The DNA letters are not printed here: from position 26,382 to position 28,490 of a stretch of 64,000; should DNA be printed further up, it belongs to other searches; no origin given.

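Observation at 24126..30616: Nine-gene operon combining a radical SAM enzyme, an AAA+ ATPase, a ParB-like nuclease domain and a J-domain protein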

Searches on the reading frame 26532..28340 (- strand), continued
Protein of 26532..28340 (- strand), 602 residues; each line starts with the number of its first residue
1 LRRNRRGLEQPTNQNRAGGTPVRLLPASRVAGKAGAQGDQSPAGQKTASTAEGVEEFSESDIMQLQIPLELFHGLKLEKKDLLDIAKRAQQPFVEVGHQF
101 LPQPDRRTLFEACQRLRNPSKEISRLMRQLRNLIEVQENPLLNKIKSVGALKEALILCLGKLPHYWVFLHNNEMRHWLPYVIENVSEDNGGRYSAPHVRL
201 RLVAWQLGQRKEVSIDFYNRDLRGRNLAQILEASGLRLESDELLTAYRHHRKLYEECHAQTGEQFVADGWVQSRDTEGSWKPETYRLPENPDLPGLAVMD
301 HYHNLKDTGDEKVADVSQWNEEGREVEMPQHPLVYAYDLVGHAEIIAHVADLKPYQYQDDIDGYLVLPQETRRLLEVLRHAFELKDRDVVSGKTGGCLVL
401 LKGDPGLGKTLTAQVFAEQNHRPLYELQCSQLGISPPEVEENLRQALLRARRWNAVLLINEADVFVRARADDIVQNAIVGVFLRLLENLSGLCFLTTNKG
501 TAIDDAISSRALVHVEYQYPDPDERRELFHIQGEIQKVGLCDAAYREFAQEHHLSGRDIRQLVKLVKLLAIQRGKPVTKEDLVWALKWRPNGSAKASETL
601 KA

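Call 58: search_dna_similar(query=window:26532-28154:-, collection=phages, mode=protein, max_evalue=1e-10, max_rows=25)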
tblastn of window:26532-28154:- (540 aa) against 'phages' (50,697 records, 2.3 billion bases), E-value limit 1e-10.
Records with a match: 10; places in all: 10; records where one place covers at least 80% of the query: 6.
Best place of each record, by identity: <60% 10.
By first word of the organism name: Bacillus 7; Rhizobium 3.
By host as written in the record: Bacillus subtilis 4; Bacillus subtilis subsp. subtilis 168 2; - 1; Rhizobium leguminosarum VF39SM 1; Bacillus sp 1; R. phaseoli sv. phaseoli INC 2-5 1.
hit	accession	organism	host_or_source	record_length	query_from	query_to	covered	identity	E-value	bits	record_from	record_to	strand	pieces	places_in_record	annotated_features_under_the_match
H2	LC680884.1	Bacillus phage PBS1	Bacillus subtilis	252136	26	518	91%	30.8%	7e-63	229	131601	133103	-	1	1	hypothetical protein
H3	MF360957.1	Bacillus phage PBS1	Bacillus subtilis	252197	26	518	91%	30.8%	7e-63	229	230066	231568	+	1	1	276: ATP-dependent metalloprotease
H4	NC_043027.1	Bacillus phage PBS1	Bacillus subtilis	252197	26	518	91%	30.8%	7e-63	229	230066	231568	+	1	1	276: ATP-dependent protease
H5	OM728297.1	Bacillus phage vB_BsuM-Goe21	Bacillus subtilis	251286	26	518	91%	30.5%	5e-63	229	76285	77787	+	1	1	hypothetical protein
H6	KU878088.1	Bacillus phage AR9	Bacillus subtilis subsp. subtilis 168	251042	26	518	91%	30.3%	4e-63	229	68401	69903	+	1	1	AAA family ATPase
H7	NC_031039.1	Bacillus phage AR9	Bacillus subtilis subsp. subtilis 168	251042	26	518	91%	30.3%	4e-63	229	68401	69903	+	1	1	ATP-dependent protease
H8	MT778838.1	Rhizobium phage V1VFA-S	-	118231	269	521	47%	37.1%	5e-38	155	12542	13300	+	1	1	AAA family ATPase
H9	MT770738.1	Rhizobium phage B1VFA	Rhizobium leguminosarum VF39SM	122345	269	521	47%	37.1%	9e-38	154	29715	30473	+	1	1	AAA family ATPase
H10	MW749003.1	Bacillus phage vB_BspM_Internexus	Bacillus sp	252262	266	518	47%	36.6%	8e-53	199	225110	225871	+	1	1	putative AAA family ATPase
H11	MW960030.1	Rhizobium phage RHph_X66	R. phaseoli sv. phaseoli INC 2-5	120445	269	515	46%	36.9%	5e-39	158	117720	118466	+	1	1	ATPase domain-containing protein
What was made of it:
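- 26532..28154 (-): AAA+ ATPase (540 aa). A conserved ~300-aa N-domain of unknown fold is followed by a classical-clade AAA module. Member of the AR9 gp082 / phrog_29662 family. 30.8% identity over 91% of its length to PBS1/AR9 (call 58).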

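Call 60: get_annotated_region(hit=H7, flank=6000)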
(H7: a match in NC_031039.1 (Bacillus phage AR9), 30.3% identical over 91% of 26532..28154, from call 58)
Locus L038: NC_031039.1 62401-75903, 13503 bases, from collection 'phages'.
description: Bacillus phage AR9, complete genome.
organism: Bacillus phage AR9 (NCBI taxid 1815509)
taxonomy: Viruses; Duplodnaviria; Heunggongvirae; Uroviricota; Caudoviricetes; Takahashivirus; Takahashivirus PBS1
host: Bacillus subtilis subsp. subtilis 168; source: -; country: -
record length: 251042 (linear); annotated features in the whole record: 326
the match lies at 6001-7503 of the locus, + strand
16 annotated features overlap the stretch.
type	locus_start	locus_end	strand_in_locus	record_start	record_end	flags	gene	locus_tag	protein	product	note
CDS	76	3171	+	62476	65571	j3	-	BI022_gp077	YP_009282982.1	hydrolase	proteolysed protein, contained only RNAP domain is found in virions, virion RNAP subunit; HD family phosphohydrolase ...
CDS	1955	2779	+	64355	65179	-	-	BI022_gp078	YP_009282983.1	HNH endonuclease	group I intron VSR cd02883- nudix_hydrolase, cd01038 - endonuclease_DUF559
CDS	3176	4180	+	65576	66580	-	-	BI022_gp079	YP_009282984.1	hypothetical protein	-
CDS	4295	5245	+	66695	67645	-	-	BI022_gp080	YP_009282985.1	hypothetical protein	-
CDS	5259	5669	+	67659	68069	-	-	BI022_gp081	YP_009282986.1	holin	-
regulatory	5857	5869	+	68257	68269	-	-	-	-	promoter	early promoter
CDS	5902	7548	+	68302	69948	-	-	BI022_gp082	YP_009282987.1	ATP-dependent protease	cd00009 - ATPases associated with a wide variety of cellular activities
CDS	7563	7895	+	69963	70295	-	-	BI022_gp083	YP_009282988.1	virion structural protein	-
CDS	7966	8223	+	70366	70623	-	-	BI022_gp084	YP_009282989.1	zinc-finger domain protein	-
CDS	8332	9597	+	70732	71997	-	-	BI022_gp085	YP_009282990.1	UvsX-like recombinase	RecA family ATPase; PRK11308 - dppF dipeptide transporter ATP-binding subunit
regulatory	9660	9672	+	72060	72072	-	-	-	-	promoter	early promoter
CDS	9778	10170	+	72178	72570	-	-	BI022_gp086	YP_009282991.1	hypothetical protein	-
CDS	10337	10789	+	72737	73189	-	-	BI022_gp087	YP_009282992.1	hypothetical protein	-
CDS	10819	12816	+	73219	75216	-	-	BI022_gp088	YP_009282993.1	RNA polymerase beta subunit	non-virion RNAP subunit; DNA-directed RNA polymerase beta subunit, C-terminus; pfam00562 - RNA polymerase Rpb2, domain 6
CDS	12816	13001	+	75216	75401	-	-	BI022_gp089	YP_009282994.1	hypothetical protein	PRK11308 - dipeptide transporter ATP-binding subunit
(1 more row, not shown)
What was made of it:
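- Closest known: Jumbo phage AR9 gp082 / PBS1 gp276 AAA+. Same: In AR9 the gene follows an annotated early promoter (call 60).
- The AAA+ family is carried by jumbo phages themselves, including an AR9 gene behind an early promoter (calls 58, 60).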

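Call 67: find_related_loci(query=window:26532-28154:-, collection=metagenome_contigs, flank=5000)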
Query window:26532-28154:- (540 aa) in metagenome_contigs; peptide patterns used: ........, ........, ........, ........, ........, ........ (x = any residue, [..] = any of these).
156 stretches matched a pattern; 20 encode a relative of the query (tblastn E <= 1e-3); 20 distinct loci.
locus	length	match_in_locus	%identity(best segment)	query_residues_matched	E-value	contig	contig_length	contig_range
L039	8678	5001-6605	93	1-535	0e+0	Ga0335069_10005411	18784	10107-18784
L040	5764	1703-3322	87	1-540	0e+0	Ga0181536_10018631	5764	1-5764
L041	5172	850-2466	86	1-539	0e+0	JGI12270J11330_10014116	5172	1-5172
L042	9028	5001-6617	86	1-539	0e+0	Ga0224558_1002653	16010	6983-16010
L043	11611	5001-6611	85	1-537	0e+0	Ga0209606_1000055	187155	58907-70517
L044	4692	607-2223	83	1-539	0e+0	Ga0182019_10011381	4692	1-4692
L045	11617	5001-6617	82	1-539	0e+0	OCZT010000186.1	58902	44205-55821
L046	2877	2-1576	84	13-537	0e+0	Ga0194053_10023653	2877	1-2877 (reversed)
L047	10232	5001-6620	81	1-540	0e+0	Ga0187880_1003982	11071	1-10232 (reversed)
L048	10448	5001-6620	81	1-540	0e+0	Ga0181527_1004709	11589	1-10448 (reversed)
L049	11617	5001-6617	80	1-539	0e+0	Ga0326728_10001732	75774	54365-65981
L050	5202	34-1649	86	1-539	0e+0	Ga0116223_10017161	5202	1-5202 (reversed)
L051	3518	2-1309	90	100-535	0e+0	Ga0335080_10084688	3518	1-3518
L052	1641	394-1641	85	1-416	0e+0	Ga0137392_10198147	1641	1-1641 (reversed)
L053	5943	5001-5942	95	1-314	0e+0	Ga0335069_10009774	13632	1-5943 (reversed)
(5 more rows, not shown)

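Call 86: search_dna_similar(query=window:26532-28154:-, collection=plasmids, mode=protein, max_evalue=1e-10, max_rows=15)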
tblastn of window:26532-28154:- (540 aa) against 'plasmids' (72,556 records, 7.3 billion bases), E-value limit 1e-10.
Records with a match: 181; places in all: 183; records where one place covers at least 80% of the query: 128.
Best place of each record, by identity: <60% 181.
By first word of the organism name: Citrobacter 78; Klebsiella 17; Streptomyces 17; Pseudomonas 8; Paraburkholderia 8; Moellerella 8; Enterobacter 7; Providencia 7; Vibrio 5; Xanthomonas 5; and 18 more.
By predicted mobility (MOB-suite, as given by PLSDB): non-mobilizable 75; mobilizable 63; conjugative 43.
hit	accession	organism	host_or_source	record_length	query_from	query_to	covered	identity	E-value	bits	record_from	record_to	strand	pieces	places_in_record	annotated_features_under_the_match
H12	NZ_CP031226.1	Pseudomonas amygdali pv. lachrymans str. M301315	-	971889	7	515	94%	31.3%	2e-58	218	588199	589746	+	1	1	ATP-binding protein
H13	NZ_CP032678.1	Pseudomonas sp. Leaf58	Arabidopsis,whole organism,phyllosphere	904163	70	527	85%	33.9%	1e-67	244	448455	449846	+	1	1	ATP-binding protein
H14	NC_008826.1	Methylibium petroleiphilum PM1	-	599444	64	520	85%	32.4%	3e-60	223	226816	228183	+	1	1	ATP-binding protein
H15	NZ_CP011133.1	Citrobacter amalonaticus Y19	single cell,Anaerobic digester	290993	24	510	90%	30.2%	3e-50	193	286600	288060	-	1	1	ATP-binding protein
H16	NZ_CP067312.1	Escherichia coli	cell culture,waste water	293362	24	510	90%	30.1%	7e-52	198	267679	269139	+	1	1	ATP-binding protein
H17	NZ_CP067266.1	Escherichia coli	cell culture,waste water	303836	24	510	90%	30.1%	7e-52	198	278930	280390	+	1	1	ATP-binding protein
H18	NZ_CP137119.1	Citrobacter freundii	Homo sapiens,urine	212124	24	510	90%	30.1%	9e-52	197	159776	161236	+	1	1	ATP-binding protein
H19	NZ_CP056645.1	Citrobacter freundii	culture,Freshwater sample from ...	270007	24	510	90%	29.9%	4e-51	196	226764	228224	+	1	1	ATP-binding protein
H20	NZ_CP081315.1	Citrobacter farmeri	Homo sapiens,anal swab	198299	24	510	90%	29.9%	4e-51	196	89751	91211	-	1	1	ATP-binding protein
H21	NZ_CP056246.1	Citrobacter freundii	culture,Freshwater sample from upstream ...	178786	24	510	90%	29.9%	6e-51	195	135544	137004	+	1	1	ATP-binding protein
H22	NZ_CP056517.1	Citrobacter freundii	culture,Wastewater influent sample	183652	24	510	90%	29.9%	6e-51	195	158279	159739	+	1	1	ATP-binding protein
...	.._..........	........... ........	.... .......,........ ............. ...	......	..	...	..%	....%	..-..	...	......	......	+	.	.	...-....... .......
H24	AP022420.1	Klebsiella sp. STW0522-44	-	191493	24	510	90%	29.9%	6e-51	195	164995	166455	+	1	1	hypothetical protein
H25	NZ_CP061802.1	Enterobacter mori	sewage water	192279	24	510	90%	29.9%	6e-51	195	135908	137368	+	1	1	ATP-binding protein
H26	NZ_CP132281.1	Citrobacter youngae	-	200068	24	510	90%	29.9%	6e-51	195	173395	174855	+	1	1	ATP-binding protein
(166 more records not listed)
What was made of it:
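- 26532..28154 (-): 181 plasmid records (call 86).
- AAA+ homologues in jumbo phages PBS1 and AR9 (calls 58, 60) and on 181 large plasmids (call 86).
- Tried and rejected: The AAA+ family is on both jumbo phages and megaplasmids (calls 58, 86).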

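Call 88: get_annotated_region(hit=H16, flank=7000)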
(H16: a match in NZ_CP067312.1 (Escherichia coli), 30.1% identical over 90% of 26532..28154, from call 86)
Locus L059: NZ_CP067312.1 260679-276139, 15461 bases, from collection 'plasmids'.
description: Escherichia coli strain 027_SK3 plasmid p027_SK3a, complete sequence
organism: Escherichia coli (NCBI taxid 562)
taxonomy: Bacteria; Pseudomonadota; Gammaproteobacteria; Enterobacterales; Enterobacteriaceae; Escherichia; Escherichia coli
host: -; source: cell culture,waste water; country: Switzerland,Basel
typing (MOB-suite, as given by PLSDB): mobilizable; replicon Col(VCM04); relaxase MOBH
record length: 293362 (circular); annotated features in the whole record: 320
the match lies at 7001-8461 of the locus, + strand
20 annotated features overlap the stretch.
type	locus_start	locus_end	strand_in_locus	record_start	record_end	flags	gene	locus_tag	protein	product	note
CDS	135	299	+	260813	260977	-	-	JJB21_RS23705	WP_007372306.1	hypothetical protein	-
CDS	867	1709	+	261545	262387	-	-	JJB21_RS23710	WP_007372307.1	HNH endonuclease signature motif containing protein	-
CDS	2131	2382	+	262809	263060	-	-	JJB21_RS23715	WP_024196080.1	hypothetical protein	-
CDS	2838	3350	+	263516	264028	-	-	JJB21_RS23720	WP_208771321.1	hypothetical protein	-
CDS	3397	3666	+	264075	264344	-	-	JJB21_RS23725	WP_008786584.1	hypothetical protein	-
CDS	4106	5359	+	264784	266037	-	-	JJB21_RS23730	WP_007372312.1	ParA family protein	-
CDS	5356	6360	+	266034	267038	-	-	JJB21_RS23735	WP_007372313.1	ParB family protein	-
CDS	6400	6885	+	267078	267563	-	-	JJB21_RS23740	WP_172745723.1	hypothetical protein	-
CDS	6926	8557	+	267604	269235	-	-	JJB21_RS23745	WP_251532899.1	ATP-binding protein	-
CDS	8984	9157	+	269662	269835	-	-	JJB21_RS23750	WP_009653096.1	hypothetical protein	-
CDS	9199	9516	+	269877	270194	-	-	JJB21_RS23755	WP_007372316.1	hypothetical protein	-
CDS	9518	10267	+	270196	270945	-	-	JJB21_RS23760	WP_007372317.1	hypothetical protein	-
CDS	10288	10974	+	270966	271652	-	-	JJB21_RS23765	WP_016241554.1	hypothetical protein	-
CDS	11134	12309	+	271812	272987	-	-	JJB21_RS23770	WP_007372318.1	ParB/RepB/Spo0J family partition protein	-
CDS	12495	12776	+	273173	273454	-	-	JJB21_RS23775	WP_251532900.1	hypothetical protein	-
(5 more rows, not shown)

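Call 89: get_annotated_region(hit=H13, flank=7000)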
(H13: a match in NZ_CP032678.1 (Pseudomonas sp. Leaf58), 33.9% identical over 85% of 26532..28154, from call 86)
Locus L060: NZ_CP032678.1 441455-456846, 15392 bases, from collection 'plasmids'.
description: Pseudomonas sp. Leaf58 plasmid pBASL58, complete sequence
organism: Pseudomonas sp. Leaf58 (NCBI taxid 1736226)
taxonomy: Bacteria; Pseudomonadota; Gammaproteobacteria; Pseudomonadales; Pseudomonadaceae; Pseudomonas; Pseudomonas sp. Leaf58
host: -; source: Arabidopsis,whole organism,phyllosphere; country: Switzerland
typing (MOB-suite, as given by PLSDB): non-mobilizable; mating-pair formation MPF_I
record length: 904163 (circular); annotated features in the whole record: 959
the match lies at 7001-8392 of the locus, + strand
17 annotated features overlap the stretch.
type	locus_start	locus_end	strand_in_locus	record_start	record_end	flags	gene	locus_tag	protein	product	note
CDS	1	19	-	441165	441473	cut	-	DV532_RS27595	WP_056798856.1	hypothetical protein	-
CDS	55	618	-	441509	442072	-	cas6f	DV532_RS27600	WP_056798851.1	type I-F CRISPR-associated endoribonuclease Cas6/Csy4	GO:0043571 - maintenance of CRISPR repeat elements [Evidence IEA]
CDS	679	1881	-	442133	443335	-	-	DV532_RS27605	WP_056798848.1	type I-F CRISPR-associated protein Cas7f/Csy3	-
CDS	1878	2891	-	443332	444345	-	-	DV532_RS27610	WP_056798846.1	type I-F CRISPR-associated protein Csy2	-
CDS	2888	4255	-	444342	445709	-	-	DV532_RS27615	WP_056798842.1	hypothetical protein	-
CDS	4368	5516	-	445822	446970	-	-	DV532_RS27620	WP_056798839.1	hypothetical protein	-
CDS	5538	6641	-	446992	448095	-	-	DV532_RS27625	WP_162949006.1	hypothetical protein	-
CDS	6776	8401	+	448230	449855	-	-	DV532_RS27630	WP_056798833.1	ATP-binding protein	-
CDS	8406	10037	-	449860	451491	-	-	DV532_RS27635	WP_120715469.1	hypothetical protein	-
CDS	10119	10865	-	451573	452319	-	-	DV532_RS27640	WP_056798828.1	hypothetical protein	-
CDS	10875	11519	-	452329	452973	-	-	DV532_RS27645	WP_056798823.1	hypothetical protein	-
CDS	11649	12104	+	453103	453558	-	-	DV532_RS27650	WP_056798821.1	hypothetical protein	-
CDS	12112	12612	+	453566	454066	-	-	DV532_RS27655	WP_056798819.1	hypothetical protein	-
CDS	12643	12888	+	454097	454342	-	-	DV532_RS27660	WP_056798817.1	hypothetical protein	-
CDS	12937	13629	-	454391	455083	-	-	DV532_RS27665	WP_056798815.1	hypothetical protein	-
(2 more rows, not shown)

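Call 91: get_annotated_region(hit=H12, flank=5000)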
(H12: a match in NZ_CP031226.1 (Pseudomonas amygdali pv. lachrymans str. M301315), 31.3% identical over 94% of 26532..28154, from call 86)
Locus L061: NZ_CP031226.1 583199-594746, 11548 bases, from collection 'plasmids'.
description: Pseudomonas amygdali pv. lachrymans str. M301315 plasmid pMPPla107, complete sequence
organism: Pseudomonas amygdali pv. lachrymans str. M301315 (NCBI taxid 629260)
taxonomy: Bacteria; Pseudomonadota; Gammaproteobacteria; Pseudomonadales; Pseudomonadaceae; Pseudomonas; Pseudomonas amygdali; Pseudomonas amygdali pv. lachrymans str. M301315
host: -; source: -; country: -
typing (MOB-suite, as given by PLSDB): non-mobilizable; replicon rep_cluster_1322; mating-pair formation MPF_I
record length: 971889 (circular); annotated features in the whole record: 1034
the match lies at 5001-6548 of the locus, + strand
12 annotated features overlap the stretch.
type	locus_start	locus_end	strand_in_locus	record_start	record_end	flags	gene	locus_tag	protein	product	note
CDS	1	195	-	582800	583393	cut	cas6f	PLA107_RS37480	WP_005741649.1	type I-F CRISPR-associated endoribonuclease Cas6/Csy4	GO:0043571 - maintenance of CRISPR repeat elements [Evidence IEA]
CDS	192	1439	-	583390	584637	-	-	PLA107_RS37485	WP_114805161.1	type I-F CRISPR-associated protein Cas7f/Csy3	-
CDS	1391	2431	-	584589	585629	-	-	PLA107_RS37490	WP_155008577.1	hypothetical protein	-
CDS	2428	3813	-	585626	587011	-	-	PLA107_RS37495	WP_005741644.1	hypothetical protein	-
CDS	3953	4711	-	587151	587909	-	-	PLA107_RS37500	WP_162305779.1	ATPase, T2SS/T4P/T4SS family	-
CDS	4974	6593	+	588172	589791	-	-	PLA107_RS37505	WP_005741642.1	ATP-binding protein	-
CDS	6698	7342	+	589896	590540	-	-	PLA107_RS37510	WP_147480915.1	hypothetical protein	-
CDS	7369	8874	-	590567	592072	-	-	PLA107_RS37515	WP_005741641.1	hypothetical protein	-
CDS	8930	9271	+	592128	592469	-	-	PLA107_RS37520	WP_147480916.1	hypothetical protein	-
CDS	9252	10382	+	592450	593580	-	-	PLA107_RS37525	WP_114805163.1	RNA-guided endonuclease TnpB family protein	-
CDS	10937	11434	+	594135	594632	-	-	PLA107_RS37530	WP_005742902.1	hypothetical protein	-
CDS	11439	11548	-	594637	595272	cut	-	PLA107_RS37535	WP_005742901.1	hypothetical protein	-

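Call 92: get_annotated_region(hit=H14, flank=5000)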
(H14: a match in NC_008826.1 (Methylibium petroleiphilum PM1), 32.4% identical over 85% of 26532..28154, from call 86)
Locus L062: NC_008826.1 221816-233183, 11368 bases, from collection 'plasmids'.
description: Methylibium petroleiphilum PM1 plasmid RPME01, complete sequence
organism: Methylibium petroleiphilum PM1 (NCBI taxid 420662)
taxonomy: Bacteria; Pseudomonadota; Betaproteobacteria; Burkholderiales; Sphaerotilaceae; Methylibium; Methylibium petroleiphilum; Methylibium petroleiphilum PM1
host: -; source: -; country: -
typing (MOB-suite, as given by PLSDB): conjugative; relaxase MOBP; mating-pair formation MPF_F
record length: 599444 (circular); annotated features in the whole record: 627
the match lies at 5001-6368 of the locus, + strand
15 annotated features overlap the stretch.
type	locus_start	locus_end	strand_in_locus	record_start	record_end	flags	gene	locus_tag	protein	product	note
CDS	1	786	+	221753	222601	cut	-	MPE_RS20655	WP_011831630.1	metallophosphoesterase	-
CDS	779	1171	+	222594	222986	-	-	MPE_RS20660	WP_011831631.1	hypothetical protein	-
CDS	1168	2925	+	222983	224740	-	-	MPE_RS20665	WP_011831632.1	DEAD/DEAH box helicase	-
CDS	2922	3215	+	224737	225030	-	-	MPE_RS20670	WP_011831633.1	hypothetical protein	-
CDS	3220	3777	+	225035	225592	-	-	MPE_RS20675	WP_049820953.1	hypothetical protein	-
CDS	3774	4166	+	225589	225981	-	-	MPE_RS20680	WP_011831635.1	hypothetical protein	-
CDS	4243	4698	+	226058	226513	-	-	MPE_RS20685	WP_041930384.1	hypothetical protein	-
CDS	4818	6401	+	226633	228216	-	-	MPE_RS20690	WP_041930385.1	ATP-binding protein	-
CDS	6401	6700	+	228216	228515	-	-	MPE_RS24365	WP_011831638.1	hypothetical protein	-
CDS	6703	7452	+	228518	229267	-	-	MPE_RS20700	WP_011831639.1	hypothetical protein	-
CDS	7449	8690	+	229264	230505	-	-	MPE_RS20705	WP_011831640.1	site-specific DNA-methyltransferase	-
CDS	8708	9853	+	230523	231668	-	-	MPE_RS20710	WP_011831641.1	phage Gp37/Gp68 family protein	-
CDS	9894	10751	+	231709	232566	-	-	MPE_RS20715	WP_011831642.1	class I SAM-dependent methyltransferase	-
CDS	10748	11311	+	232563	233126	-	-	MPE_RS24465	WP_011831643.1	hypothetical protein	-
CDS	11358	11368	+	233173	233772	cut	-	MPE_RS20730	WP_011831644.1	hypothetical protein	-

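Call 95: find_related_loci(query=window:26532-28154:-, collection=viral_contigs, flank=3000)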
Query window:26532-28154:- (540 aa) in viral_contigs; peptide patterns used: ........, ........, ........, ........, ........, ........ (x = any residue, [..] = any of these).
5 stretches matched a pattern, but none encodes a relative of the query by tblastn (E <= 1e-3).
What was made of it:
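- The window has no capsid, terminase, replication or relaxase gene, and the clade is absent from IMG/VR (call 95).
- Tried and rejected: The clade is absent from IMG/VR (call 95).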
